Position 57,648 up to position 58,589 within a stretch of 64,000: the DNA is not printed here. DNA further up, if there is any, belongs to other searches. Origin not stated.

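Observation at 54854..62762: sigma54/PrpR-like activator and -24/-12 promoter preceding a CooF-CooS-FNOR cluster with two unidentified Fe-S/Cys-rich genes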

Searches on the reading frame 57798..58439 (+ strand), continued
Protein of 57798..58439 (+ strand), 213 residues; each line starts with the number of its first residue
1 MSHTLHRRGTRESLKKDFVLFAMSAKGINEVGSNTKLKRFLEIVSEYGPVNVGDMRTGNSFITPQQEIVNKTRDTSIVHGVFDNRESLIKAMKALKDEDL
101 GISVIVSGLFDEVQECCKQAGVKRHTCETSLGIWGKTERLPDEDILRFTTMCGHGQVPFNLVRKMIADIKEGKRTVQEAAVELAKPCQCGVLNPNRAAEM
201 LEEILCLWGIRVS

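Call 38: search_protein_families(library=pfam, proteins=[L061:7164-8498:+, L041:713-2842:+, L071:14677-16041:+, L009:15537-17213:-, L034:13223-14722:+, L045:6521-7516:+, L052:1424-2458:+, L040:7224-8390:+, L061:6652-7176:+, L039:6183-7739:+], max_evalue=0.00001)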
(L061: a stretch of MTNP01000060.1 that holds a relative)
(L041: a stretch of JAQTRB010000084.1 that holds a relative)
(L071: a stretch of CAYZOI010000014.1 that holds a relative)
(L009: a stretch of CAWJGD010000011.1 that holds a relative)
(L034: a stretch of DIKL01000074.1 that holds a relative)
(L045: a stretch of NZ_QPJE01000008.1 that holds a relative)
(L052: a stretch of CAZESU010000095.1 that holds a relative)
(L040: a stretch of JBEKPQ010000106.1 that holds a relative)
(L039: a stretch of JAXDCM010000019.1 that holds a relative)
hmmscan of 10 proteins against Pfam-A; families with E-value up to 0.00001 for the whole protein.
L061:7164-8498:+ (444 aa): 1 family
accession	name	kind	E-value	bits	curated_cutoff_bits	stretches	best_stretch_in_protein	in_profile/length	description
PF06808.19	DctM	-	2.4e-78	264.2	23.8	1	14-432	1-412/413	Tripartite ATP-independent periplasmic transporter, DctM component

L041:713-2842:+ (709 aa): 13 families
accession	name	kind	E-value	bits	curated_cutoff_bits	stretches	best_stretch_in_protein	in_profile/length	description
PF07992.20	Pyr_redox_2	-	8.2e-30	104.6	26.1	1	46-337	1-291/291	Pyridine nucleotide-disulphide oxidoreductase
PF14691.11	Fer4_20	-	5.3e-20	71.7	25.8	1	389-474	2-86/113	Dihydroprymidine dehydrogenase domain II, 4Fe-4S cluster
PF00070.33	Pyr_redox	-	2e-11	44.7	22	1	175-225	1-49/82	Pyridine nucleotide-disulphide oxidoreductase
PF13738.12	Pyr_redox_3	-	1.3e-09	38.1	30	0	162-318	154-302/305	Pyridine nucleotide-disulphide oxidoreductase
PF12838.12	Fer4_7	-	2.4e-09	37.9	27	1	473-521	2-52/52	4Fe-4S dicluster domain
PF13450.12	NAD_binding_8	-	2.8e-09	37.5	21.9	1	50-85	1-36/68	NAD(P)-binding Rossmann-like domain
PF13187.11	Fer4_9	-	2.4e-07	31.1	27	0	472-521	1-51/52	4Fe-4S dicluster domain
PF13237.11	Fer4_10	-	1.1e-06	28.9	25.5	0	471-514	7-51/53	4Fe-4S dicluster domain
PF12831.13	FAD_oxidored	-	1.2e-06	28.6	27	0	48-85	2-39/416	FAD dependent oxidoreductase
PF01266.30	DAO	-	1.9e-06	28.1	27.9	0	47-77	1-31/353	FAD dependent oxidoreductase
PF12797.12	Fer4_2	-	4e-06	26.9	24.5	0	497-519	2-22/22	4Fe-4S binding domain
PF01946.23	Thi4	-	5.6e-06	26.2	26.2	0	47-85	19-58/235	Thi4 family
PF12837.12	Fer4_6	-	6.2e-06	26.4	25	0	471-488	7-24/24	4Fe-4S binding domain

L071:14677-16041:+ (454 aa): 2 families
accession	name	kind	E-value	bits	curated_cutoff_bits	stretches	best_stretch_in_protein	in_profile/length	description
PF01565.28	FAD_binding_4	-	1.3e-35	122.6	26.4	1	42-181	1-139/139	FAD binding domain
PF02913.24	FAD-oxidase_C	-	1.2e-23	84.5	21.2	1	218-382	2-174/248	FAD linked oxidases, C-terminal domain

L009:15537-17213:- (558 aa): 3 families
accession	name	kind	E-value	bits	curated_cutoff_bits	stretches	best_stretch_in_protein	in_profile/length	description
PF00205.28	TPP_enzyme_M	-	2.3e-38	131.4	30.4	1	198-330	3-136/137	Thiamine pyrophosphate enzyme, central domain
PF02775.26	TPP_enzyme_C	-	3e-32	111.9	21.9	1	394-545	1-151/151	Thiamine pyrophosphate enzyme, C-terminal TPP binding domain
PF02776.23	TPP_enzyme_N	-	1.2e-25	90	26.8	1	5-115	2-115/119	Thiamine pyrophosphate enzyme, N-terminal TPP binding domain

L034:13223-14722:+ (499 aa): 1 family
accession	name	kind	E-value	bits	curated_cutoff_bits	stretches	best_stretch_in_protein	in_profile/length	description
PF01970.21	TctA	-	6.5e-146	486.7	28.9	1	20-438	1-423/423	Tripartite tricarboxylate transporter TctA family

L045:6521-7516:+ (331 aa): 4 families
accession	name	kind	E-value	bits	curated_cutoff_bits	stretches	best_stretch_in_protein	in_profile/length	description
PF00005.33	ABC_tran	-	8e-35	120.9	25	1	42-195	1-137/137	ABC transporter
PF08352.17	oligo_HPY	-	4.2e-21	75.5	27.1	1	246-311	1-65/65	Oligopeptide/dipeptide transporter, C-terminal region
PF13304.12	AAA_21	-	7e-08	33.3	27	0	160-230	231-303/304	AAA domain, putative AbiEii toxin, Type IV TA system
PF02463.25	SMC_N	-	1.7e-06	28.1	40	1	56-241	28-212/220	RecF/RecN/SMC N terminal domain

L052:1424-2458:+ (344 aa): 1 family
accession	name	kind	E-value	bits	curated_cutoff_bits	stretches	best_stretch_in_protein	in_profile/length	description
PF03480.18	DctP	-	3.5e-71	240.3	23.4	1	50-326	2-284/286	Bacterial extracellular solute-binding protein, family 7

L040:7224-8390:+ (388 aa): 1 family
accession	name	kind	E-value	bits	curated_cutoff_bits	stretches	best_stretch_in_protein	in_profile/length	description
PF02515.22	CoA_transf_3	-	7.7e-104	348.1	23.3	1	7-365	1-366/366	CoA-transferase family III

L061:6652-7176:+ (174 aa): 1 family
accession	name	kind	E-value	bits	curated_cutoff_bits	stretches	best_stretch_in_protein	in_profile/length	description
PF04290.18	DctQ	-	2.1e-23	83.1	28.3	1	30-162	2-130/132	Tripartite ATP-independent periplasmic transporters, DctQ component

L039:6183-7739:+ (518 aa): 2 families
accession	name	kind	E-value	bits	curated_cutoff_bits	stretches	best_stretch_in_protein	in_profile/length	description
PF01039.27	Carboxyl_trans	-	2.6e-187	623.8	22.3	1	30-516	1-493/493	Carboxyl transferase domain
PF03255.19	ACCA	-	2.5e-13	50.3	23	1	344-448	135-235/310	Acetyl co-enzyme A carboxylase carboxyltransferase-like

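Call 39: predict_structure(alignment_id=A3)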
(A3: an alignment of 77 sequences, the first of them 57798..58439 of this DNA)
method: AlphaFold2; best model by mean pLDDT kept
length: 213 residues; sequences in the alignment: 77
mean_pLDDT: 90.3   pTM: 0.88
mean pLDDT of the five models: 90.3, 88.6, 88.3, 87.5, 86.5
residues with pLDDT >= 90: 156; 70-90: 48; 50-70: 2; < 50: 7
segments of 3 or more residues with pLDDT < 50: 1-3, 210-213
pLDDT, mean of each block of 10 residues (from residue 1): 67 93 92 98 98 94 96 96 97 97 93 95 86 83 89 83 94 97 87 94 81 41
secondary structure, 60 per line:
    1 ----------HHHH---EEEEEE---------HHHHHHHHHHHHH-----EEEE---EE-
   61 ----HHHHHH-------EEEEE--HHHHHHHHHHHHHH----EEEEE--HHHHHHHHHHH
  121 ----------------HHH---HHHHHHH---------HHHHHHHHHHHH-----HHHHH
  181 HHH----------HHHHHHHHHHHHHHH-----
elements in order: H11-14 E18-23 H33-45 E51-54 H65-70 E78-82 H85-98 E103-107 H110-120 H143-149 H159-170 H176-183 H194-208

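Call 50: fold_search(model_id=the predicted structure, library=pdb)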
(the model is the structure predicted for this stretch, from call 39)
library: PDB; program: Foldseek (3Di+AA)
matches with E <= 10: 1128; with E <= 0.001: 0
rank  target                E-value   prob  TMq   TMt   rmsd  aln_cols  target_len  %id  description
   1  9rfu_D                1.7e-02  0.47  0.25  0.09  19.6       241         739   11  M.tuberculosis MmpS5L5-acpM complex (released 2025-08-13)
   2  9b46                  2.8e-02  0.57  0.27  0.10  18.1       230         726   10  Mycolicibacterium smegmatis MmpL5 structure (released 2024-10-02)
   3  5o3s                  3.9e-02  0.99  0.27  0.53   5.1        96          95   12  Carbon regulatory PII-like protein SbtB from Synechocystis sp. 6803 in Apo state, hexagonal crystal form (released 2018-05-16)
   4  5jk5_B                4.1e-02  0.44  0.24  0.15  18.4       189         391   10  Phenylalanine hydroxylase from dictyostelium - BH2 complex (released 2017-04-26)
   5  9b43                  5.4e-02  0.38  0.27  0.10  19.3       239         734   11  Mycolicibacterium smegmatis MmpL4 structure (released 2024-10-02)
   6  2ifx_B                5.7e-02  0.80  0.25  0.46   6.8       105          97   11  Crystal structure of a putative 4-methylmuconolactone methylisomerase (YP_295714.1) from Ralstonia eutropha JMP134 at  (released 2006-10-10)
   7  9syj_C                5.7e-02  0.38  0.27  0.10  19.3       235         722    9  Asymmetric hexameric MmpS4-MmpL4 complex from Mycobacterium tuberculosis with "short" coiled-coil domain (released 2026-01-28)
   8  4wd9_B                6.1e-02  0.25  0.25  0.08  16.5       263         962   11  Crystal structure of tRNA-dependent lantibiotic dehydratase NisB in complex with NisA leader peptide (released 2014-10-29)
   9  7r31_A                7.2e-02  0.94  0.27  0.51   9.4        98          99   13  Carbon regulatory PII-like protein SbtB from Synechocystis sp. 6803, C105A+C110A variant, in complex with ATP (co-crys (released 2023-02-15)
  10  2diu_MODEL_1_A        7.2e-02  0.72  0.23  0.42   8.4       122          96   19  Solution structure of the RRM domain of KIAA0430 protein (released 2006-09-30)
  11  7wkp_A                7.2e-02  0.57  0.23  0.28  16.6       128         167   15  ICP1 Csy4 (released 2023-04-26)
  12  7r31_C                7.6e-02  0.96  0.26  0.48   8.8        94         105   13  Carbon regulatory PII-like protein SbtB from Synechocystis sp. 6803, C105A+C110A variant, in complex with ATP (co-crys (released 2023-02-15)
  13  6fxd_A                7.6e-02  0.91  0.32  0.48   8.3       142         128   10  Crystal structure of MupZ from Pseudomonas fluorescens (released 2019-03-06)
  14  9qup_B                7.6e-02  0.89  0.27  0.32   8.1       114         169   18  Tb(III)-bound de novo protein scaffold TFD-EE MPNN (released 2025-11-19)
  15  7egk_B                7.6e-02  0.80  0.24  0.41   8.7       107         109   14  Bicarbonate transporter complex SbtA-SbtB bound to AMP (released 2021-05-26)
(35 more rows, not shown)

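Call 56: find_encoding_contigs(protein=P0029, flank=8000, max_places=1)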
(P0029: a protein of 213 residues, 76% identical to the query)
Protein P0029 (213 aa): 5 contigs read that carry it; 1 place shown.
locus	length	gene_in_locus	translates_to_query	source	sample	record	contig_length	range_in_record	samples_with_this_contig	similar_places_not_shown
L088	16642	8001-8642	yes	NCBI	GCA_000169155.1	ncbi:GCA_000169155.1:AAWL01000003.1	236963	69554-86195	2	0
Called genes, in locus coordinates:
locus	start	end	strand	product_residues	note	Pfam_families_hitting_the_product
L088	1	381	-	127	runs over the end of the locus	PF03625:DUF302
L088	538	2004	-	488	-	PF00374:NiFeSe_Hases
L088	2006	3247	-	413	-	PF01058:Oxidored_q6, PF14720:NiFe_hyd_SSU_C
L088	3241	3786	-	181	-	-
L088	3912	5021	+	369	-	PF01435:Peptidase_M48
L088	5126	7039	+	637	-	PF06506:PrpR_N, PF00989:PAS (weak), PF13188:PAS_8 (weak), PF00158:Sigma54_activat, PF14532:Sigma54_activ_2, PF07728:AAA_5, PF25601:AAA_lid_14, PF02954:HTH_8, +2 more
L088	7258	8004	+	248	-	PF00037:Fer4 (weak), PF12837:Fer4_6 (faint), PF12838:Fer4_7 (weak), PF13187:Fer4_9 (faint), PF14697:Fer4_21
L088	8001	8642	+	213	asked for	-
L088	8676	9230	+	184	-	PF12797:Fer4_2 (faint), PF14697:Fer4_21 (faint), PF13247:Fer4_11, PF13237:Fer4_10 (weak), PF12838:Fer4_7, PF13187:Fer4_9 (weak), PF00037:Fer4 (weak), PF12837:Fer4_6 (weak), +2 more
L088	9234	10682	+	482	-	PF03063:Prismane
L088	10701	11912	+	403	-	PF00890:FAD_binding_2 (faint), PF03486:HI0933_like (faint), PF07992:Pyr_redox_2, PF13450:NAD_binding_8 (faint), PF13738:Pyr_redox_3 (weak), PF00070:Pyr_redox, PF01266:DAO (weak), PF18267:Rubredoxin_C (weak)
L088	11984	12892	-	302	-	PF00126:HTH_1, PF03466:LysR_substrate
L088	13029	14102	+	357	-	PF04143:Sulf_transp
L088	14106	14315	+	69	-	PF01206:TusA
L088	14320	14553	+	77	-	PF11823:Se_S_carrier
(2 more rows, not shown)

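Call 63: search_protein_families(library=pfam, proteins=[L001:8440-8994:+, L003:6437-6997:+, L041:2294-2839:+, L084:7460-7996:+, L087:7441-8001:+, window:57798-58436:+, L001:9001-9639:+, L084:8001-8639:+, L087:8001-8645:+], max_evalue=10)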
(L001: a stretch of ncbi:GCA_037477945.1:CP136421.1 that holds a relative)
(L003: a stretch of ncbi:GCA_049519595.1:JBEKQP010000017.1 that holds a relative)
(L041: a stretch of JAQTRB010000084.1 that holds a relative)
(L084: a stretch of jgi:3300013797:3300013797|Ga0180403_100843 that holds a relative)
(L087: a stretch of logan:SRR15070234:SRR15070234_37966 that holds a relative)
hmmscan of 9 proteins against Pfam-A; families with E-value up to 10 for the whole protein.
L001:8440-8994:+ (185 aa): 1 family
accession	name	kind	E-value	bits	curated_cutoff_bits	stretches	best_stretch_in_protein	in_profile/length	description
PF02358.22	Trehalose_PPase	-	0.035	13.7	27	1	125-174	24-76/235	Trehalose-phosphatase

L003:6437-6997:+ (187 aa): 0 families

L041:2294-2839:+ (182 aa): 0 families

L084:7460-7996:+ (179 aa): 0 families

L087:7441-8001:+ (187 aa): 1 family
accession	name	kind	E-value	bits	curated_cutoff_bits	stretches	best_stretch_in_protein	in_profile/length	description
PF13085.11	Fer2_3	-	0.073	13.5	27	1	101-141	13-53/107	2Fe-2S iron-sulfur cluster binding domain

window:57798-58436:+ (213 aa): 2 families
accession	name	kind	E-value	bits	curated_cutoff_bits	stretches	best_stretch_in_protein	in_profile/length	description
PF08086.17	Toxin_17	-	0.013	16.2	25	1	108-128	15-35/41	Ergtoxin family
PF00273.25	Serum_albumin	-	0.055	13.6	34.4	1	112-146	81-114/176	Serum albumin family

L001:9001-9639:+ (213 aa): 3 families
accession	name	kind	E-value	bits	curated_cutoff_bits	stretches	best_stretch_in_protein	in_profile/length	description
PF08544.19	GHMP_kinases_C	-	0.073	13.9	21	0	185-206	59-81/85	GHMP kinases C terminal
PF05370.16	DUF749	-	0.1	13.1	25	1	68-110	40-83/87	Domain of unknown function (DUF749)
PF01400.30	Astacin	-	0.1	12.7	22.5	1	114-150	73-109/189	Astacin (Peptidase family M12A)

L084:8001-8639:+ (213 aa): 0 families

L087:8001-8645:+ (215 aa): 1 family
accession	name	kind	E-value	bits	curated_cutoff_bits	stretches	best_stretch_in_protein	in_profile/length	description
PF19428.4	Sema4F_C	-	0.082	12.8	27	1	86-161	27-94/197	Semaphorin 4F C-terminal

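Call 71: search_protein_representatives(alignment_id=A3)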
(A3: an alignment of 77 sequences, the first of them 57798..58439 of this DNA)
Query: 77 sequences, 213 profile positions. Proteins with E-value up to 0.001 (for the whole library): 899; up to 1e-10: 570; up to 1e-30: 242. The best 150 are listed.
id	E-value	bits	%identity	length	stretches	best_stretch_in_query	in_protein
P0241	1.7e-82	292.4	-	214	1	2-208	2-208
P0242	1.1e-81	289.8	-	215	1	1-205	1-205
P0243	1.0e-77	276.8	-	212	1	1-210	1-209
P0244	2.0e-75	269.3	-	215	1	1-211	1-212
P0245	1.3e-74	266.7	-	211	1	1-205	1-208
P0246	1.3e-74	266.6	-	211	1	1-211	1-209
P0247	4.4e-74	264.9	-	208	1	1-206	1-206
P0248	4.9e-74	264.8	-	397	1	1-207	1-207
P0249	1.3e-72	260.1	-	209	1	1-204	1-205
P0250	3.1e-72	258.9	-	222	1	1-206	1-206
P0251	7.7e-72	257.6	-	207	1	1-205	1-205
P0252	8.9e-72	257.4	-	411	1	2-206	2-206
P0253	4.0e-71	255.3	-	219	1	1-206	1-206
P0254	4.0e-71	255.2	-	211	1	1-206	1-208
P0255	8.4e-71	254.2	-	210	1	1-207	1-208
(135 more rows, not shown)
